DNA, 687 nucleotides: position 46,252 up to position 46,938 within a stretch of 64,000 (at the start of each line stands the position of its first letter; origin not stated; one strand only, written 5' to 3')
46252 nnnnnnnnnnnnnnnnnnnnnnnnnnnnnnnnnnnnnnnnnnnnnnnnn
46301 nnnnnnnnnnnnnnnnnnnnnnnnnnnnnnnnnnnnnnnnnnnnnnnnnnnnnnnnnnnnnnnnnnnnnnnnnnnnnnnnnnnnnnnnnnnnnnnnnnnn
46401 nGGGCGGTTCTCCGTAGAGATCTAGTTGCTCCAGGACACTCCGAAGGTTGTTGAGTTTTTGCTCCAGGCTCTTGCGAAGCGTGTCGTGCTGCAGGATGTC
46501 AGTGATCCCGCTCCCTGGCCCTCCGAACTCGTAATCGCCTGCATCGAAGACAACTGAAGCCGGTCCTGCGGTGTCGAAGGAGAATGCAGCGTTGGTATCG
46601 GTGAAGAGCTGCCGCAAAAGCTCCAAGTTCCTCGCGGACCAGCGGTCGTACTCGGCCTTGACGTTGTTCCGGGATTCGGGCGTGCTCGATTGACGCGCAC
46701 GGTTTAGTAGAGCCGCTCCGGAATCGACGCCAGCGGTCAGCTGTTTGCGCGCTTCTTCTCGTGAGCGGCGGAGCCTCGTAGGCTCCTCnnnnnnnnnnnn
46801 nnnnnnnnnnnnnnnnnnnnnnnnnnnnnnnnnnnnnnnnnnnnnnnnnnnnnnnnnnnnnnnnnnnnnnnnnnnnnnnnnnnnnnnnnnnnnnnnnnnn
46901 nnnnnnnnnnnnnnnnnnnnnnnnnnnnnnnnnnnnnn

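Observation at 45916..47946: Candidate undescribed two-gene defence module: split-PIN protein + TIR-like (CAP12/PycTIR-type) protein next to the island integrase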

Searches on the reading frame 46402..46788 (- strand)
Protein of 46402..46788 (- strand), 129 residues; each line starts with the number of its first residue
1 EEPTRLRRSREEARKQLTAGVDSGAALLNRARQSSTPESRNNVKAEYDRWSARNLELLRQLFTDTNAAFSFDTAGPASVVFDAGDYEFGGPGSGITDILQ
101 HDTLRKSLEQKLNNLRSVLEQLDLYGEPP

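Call 72: find_homologous_proteins(query=window:46402-46788:-, max_evalue=0.01)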
Query seq(129 aa): 15 candidates shared short words with the query, none scored E <= 0.01.
